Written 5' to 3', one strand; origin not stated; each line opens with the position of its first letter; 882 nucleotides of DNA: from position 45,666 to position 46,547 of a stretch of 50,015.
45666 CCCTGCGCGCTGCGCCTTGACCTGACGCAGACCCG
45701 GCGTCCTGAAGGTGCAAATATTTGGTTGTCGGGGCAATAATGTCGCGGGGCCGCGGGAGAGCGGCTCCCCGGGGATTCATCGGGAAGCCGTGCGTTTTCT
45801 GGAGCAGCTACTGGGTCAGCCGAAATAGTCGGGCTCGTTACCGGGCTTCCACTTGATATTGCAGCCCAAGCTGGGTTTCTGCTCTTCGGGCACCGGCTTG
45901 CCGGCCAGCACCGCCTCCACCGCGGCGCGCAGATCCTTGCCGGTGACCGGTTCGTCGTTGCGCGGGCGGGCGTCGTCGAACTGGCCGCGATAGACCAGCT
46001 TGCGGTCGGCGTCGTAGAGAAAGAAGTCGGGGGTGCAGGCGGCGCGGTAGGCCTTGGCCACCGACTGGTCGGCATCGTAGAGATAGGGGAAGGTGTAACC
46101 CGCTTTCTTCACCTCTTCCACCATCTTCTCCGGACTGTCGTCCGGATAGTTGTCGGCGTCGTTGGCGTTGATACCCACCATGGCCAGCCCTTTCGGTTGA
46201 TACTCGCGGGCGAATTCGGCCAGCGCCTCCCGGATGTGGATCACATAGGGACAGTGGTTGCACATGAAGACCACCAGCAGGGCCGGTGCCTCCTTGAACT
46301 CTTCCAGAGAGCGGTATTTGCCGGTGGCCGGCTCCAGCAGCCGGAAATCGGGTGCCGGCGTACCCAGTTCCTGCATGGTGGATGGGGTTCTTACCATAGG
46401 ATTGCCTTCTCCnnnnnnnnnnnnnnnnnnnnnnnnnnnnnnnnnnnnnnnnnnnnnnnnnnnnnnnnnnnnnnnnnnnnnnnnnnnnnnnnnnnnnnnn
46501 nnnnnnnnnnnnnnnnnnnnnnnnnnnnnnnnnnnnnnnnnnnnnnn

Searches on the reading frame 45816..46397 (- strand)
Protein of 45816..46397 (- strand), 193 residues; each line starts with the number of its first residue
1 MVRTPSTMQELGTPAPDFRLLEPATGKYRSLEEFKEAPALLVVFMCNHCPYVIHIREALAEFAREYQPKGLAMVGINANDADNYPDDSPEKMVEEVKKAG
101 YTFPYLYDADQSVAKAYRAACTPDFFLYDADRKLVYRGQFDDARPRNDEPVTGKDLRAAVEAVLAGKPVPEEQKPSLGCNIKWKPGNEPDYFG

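Call 13: search_protein_families(library=pfam, proteins=[window:45816-46397:-], max_evalue=0.01)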
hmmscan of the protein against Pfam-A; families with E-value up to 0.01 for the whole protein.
window:45816-46397:- (193 aa): 4 families
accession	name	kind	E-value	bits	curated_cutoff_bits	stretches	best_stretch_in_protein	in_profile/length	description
PF08534.16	Redoxin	-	4.4e-19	69.2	26.6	1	12-150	3-142/148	Redoxin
PF00578.27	AhpC-TSA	-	7.2e-18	65.2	26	1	12-136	2-123/124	AhpC/TSA family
PF13098.12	Thioredoxin_2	-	0.0017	19.1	27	1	38-140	6-95/104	Thioredoxin-like domain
PF13905.12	Thioredoxin_8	-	0.0023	18.7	27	1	40-133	4-93/94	Thioredoxin-like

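Call 14: find_encoding_contigs(protein=window:45816-46397:-, flank=6000, max_places=10)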
Protein window:45816-46397:- (193 aa): 10 contigs read that carry it; 10 places shown.
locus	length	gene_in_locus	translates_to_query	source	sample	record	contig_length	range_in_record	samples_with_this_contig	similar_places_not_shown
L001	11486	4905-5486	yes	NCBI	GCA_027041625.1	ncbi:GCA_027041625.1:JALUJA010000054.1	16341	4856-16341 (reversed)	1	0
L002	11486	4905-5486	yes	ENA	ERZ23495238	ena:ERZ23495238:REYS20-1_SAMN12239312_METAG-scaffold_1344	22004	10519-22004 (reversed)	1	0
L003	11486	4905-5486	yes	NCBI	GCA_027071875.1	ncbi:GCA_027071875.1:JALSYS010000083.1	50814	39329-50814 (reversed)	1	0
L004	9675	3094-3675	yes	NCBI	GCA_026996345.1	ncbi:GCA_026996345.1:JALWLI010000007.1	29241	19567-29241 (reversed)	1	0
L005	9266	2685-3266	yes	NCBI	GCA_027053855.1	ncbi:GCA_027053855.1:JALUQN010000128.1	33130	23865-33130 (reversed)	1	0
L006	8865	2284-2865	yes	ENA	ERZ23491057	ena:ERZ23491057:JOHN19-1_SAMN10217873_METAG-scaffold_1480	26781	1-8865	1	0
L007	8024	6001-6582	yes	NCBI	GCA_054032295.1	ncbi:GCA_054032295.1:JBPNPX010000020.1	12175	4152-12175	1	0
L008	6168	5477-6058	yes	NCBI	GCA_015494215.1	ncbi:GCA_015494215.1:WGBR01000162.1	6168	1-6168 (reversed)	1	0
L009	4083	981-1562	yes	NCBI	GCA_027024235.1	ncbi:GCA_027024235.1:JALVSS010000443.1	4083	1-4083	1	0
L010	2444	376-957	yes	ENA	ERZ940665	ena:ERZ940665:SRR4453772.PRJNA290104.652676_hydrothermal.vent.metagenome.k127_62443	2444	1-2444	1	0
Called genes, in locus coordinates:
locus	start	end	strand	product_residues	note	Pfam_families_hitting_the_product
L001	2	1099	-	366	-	?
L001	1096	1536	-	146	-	PF06676:DUF1178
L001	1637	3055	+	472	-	PF00289:Biotin_carb_N, PF02786:CPSase_L_D2, PF02222:ATP-grasp, PF07478:Dala_Dala_lig_C, PF02785:Biotin_carb_C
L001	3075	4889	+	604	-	PF00682:HMGL-like, PF02436:PYC_OADA, PF00364:Biotin_lipoyl, PF25917:BSH_RND, PF25973:BSH_CzcB (faint), PF25984:BSH_YknX (faint)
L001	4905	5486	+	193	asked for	PF00578:AhpC-TSA, PF08534:Redoxin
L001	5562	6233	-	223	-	PF12694:cpYpsA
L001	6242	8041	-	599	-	PF01336:tRNA_anti-codon, PF00152:tRNA-synt_2, PF02938:GAD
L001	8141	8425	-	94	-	PF09723:Zn_ribbon_8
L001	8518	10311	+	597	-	PF00664:ABC_membrane, PF00005:ABC_tran, PF02463:SMC_N (faint)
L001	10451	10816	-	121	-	-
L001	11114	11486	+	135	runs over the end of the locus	PF00486:Trans_reg_C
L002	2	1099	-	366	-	?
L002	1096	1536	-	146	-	PF06676:DUF1178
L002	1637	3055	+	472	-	PF00289:Biotin_carb_N, PF02786:CPSase_L_D2, PF02222:ATP-grasp, PF07478:Dala_Dala_lig_C, PF02785:Biotin_carb_C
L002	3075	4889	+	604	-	PF00682:HMGL-like, PF02436:PYC_OADA, PF00364:Biotin_lipoyl, PF25917:BSH_RND, PF25973:BSH_CzcB (faint), PF25984:BSH_YknX (faint)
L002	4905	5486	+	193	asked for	PF00578:AhpC-TSA, PF08534:Redoxin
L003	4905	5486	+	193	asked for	PF00578:AhpC-TSA, PF08534:Redoxin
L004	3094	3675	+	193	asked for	PF00578:AhpC-TSA, PF08534:Redoxin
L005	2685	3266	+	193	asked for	PF00578:AhpC-TSA, PF08534:Redoxin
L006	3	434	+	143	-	?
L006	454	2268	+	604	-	PF00682:HMGL-like, PF02436:PYC_OADA, PF00364:Biotin_lipoyl, PF25917:BSH_RND, PF25973:BSH_CzcB (faint), PF25984:BSH_YknX (faint)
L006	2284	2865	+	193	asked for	PF00578:AhpC-TSA, PF08534:Redoxin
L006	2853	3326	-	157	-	PF12694:cpYpsA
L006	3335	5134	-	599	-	PF01336:tRNA_anti-codon, PF00152:tRNA-synt_2, PF02938:GAD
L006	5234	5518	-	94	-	PF09723:Zn_ribbon_8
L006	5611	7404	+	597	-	PF00664:ABC_membrane, PF00005:ABC_tran, PF02463:SMC_N (faint)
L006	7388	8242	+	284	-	PF00106:adh_short, PF01370:Epimerase (faint), PF08643:DUF1776 (weak), PF08659:KR, PF13460:NAD_binding_10, PF13561:adh_short_C2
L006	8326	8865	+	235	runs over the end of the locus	PF00072:Response_reg, PF00486:Trans_reg_C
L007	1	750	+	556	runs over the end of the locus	PF24793:GINT1_N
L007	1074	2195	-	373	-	PF13477:Glyco_trans_4_2, PF13439:Glyco_transf_4, PF13579:Glyco_trans_4_4, PF20706:GT4-conflict, PF00534:Glycos_transf_1, PF13692:Glyco_trans_1_4, PF13524:Glyco_trans_1_2 (weak)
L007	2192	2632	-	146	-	PF06676:DUF1178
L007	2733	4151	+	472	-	PF00289:Biotin_carb_N, PF02786:CPSase_L_D2, PF02222:ATP-grasp (weak), PF07478:Dala_Dala_lig_C, PF02785:Biotin_carb_C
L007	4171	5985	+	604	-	PF00682:HMGL-like, PF02436:PYC_OADA, PF00364:Biotin_lipoyl, PF25917:BSH_RND, PF25973:BSH_CzcB (faint), PF25984:BSH_YknX (faint)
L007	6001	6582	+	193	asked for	PF00578:AhpC-TSA, PF08534:Redoxin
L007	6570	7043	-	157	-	PF12694:cpYpsA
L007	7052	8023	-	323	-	?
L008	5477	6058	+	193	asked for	PF00578:AhpC-TSA, PF08534:Redoxin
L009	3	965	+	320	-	?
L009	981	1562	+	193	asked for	PF00578:AhpC-TSA, PF08534:Redoxin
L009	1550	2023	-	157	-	PF12694:cpYpsA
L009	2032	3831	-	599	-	PF01336:tRNA_anti-codon, PF00152:tRNA-synt_2, PF02938:GAD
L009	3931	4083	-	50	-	?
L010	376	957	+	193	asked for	PF00578:AhpC-TSA, PF08534:Redoxin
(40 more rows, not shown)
